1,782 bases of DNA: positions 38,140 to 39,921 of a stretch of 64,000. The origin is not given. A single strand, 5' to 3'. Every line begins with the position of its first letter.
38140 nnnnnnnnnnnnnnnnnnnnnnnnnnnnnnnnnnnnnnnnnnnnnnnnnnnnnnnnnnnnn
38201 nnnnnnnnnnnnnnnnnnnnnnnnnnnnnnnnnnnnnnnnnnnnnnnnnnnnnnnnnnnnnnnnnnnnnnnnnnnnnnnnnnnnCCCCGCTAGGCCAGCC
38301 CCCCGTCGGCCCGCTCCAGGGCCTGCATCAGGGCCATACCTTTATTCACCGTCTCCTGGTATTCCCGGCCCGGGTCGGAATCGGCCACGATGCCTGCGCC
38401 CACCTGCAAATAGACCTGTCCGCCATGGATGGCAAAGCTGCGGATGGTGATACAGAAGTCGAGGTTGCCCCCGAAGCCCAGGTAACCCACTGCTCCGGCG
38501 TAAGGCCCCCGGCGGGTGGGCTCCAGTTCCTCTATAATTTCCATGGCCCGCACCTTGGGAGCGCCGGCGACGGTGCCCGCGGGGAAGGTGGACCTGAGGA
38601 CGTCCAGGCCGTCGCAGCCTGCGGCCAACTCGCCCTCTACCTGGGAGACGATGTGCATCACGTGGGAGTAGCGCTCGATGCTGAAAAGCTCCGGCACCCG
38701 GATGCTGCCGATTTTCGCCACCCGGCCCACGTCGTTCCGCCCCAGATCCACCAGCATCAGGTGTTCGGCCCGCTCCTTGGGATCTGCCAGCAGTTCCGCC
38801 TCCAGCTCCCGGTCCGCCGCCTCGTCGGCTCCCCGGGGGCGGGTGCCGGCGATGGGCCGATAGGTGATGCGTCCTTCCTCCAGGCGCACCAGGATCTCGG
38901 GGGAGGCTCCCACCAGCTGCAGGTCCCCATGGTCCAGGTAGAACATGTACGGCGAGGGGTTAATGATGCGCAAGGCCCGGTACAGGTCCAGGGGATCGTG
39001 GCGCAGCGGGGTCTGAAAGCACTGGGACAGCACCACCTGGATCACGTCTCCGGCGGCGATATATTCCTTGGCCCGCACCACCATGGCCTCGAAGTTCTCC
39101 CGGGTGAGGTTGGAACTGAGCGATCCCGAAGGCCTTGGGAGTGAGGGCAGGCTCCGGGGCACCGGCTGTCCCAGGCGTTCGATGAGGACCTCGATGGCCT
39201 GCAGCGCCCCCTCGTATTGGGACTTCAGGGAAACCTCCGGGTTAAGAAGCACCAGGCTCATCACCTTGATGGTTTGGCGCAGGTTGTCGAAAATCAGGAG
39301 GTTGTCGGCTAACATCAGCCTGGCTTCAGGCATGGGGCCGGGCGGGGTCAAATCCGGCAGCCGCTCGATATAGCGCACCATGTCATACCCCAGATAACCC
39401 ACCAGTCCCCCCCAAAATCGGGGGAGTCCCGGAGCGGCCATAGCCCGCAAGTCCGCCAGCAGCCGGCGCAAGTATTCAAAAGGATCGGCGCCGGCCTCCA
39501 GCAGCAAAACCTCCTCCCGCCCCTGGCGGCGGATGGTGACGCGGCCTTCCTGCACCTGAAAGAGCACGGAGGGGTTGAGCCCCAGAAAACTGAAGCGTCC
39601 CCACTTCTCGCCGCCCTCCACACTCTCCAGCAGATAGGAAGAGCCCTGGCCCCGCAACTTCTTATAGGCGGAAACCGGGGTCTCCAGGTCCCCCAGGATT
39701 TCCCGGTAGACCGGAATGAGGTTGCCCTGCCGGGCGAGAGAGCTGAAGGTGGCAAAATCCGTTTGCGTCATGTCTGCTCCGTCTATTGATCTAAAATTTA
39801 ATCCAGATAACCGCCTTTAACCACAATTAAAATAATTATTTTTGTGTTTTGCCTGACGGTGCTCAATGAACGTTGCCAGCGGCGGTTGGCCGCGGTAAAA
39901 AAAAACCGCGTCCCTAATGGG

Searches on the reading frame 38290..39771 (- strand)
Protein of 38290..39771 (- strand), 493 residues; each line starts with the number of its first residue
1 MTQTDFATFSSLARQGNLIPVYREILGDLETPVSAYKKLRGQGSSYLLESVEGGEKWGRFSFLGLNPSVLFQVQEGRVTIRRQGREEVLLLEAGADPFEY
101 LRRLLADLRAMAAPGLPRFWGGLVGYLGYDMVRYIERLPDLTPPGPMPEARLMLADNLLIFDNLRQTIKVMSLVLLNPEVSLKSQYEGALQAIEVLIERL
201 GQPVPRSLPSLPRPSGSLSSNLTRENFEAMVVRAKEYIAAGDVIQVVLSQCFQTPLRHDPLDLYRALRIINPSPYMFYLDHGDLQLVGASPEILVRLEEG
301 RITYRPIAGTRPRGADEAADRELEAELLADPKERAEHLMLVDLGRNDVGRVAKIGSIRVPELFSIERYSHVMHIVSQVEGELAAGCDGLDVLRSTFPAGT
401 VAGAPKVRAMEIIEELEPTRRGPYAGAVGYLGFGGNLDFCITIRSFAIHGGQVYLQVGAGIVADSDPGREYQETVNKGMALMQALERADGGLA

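Call 51: search_protein_families(library=ncbifam, proteins=[window:38290-39771:-], max_evalue=1e-10)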
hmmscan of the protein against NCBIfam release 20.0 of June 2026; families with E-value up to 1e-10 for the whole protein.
window:38290-39771:- (493 aa): 26 families (the best 25 are shown)
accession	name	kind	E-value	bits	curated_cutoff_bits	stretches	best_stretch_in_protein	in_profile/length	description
TIGR00564.1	trpE_most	equivalog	1.5e-167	558.2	517.7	1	28-485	2-454/455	anthranilate synthase component I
NF010086.0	PRK13571.1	equivalog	1.6e-161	538.3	693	1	3-489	8-501/510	anthranilate synthase component I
TIGR01820.1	TrpE-arch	equivalog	4.3e-142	474.5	512.05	1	32-486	1-449/449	anthranilate synthase component I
TIGR01824.1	PabB-clade2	equivalog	4.5e-106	355.1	408.55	1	121-481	1-355/355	aminodeoxychorismate synthase, component I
NF010089.0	PRK13574.1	equivalog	1.7e-104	350.1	527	1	221-485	154-418/421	anthranilate synthase component I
NF004610.0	PRK05940.1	equivalog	5e-103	345.3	568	1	98-488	78-462/467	anthranilate synthase component I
NF010079.0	PRK13564.1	equivalog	2.9e-101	339.8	471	1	96-488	122-514/521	anthranilate synthase component 1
NF010087.0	PRK13572.1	equivalog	2e-99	333.2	580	1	31-486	10-432/435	anthranilate synthase component I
NF006563.0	PRK09070.1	equivalog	8.9e-96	321.2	514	1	42-486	22-445/447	aminodeoxychorismate synthase component I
TIGR00565.1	trpE_proteo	equivalog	8e-90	302.1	494.65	1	95-488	105-496/498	anthranilate synthase component I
TIGR00553.1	pabB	equivalog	8.8e-85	284.7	328.4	1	124-478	2-326/329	aminodeoxychorismate synthase component I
NF012009.0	PRK15465.1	equivalog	5.8e-82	275.6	622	1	45-486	31-452/453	aminodeoxychorismate synthase component 1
NF010082.0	PRK13567.1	equivalog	3.3e-76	256.9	576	1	46-482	25-464/468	anthranilate synthase component I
NF005698.0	PRK07508.1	equivalog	1.8e-74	250.6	452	1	219-479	111-373/383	aminodeoxychorismate synthase component I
NF010081.0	PRK13566.1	equivalog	6.6e-73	246.1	645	1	122-488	158-510/729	anthranilate synthase component I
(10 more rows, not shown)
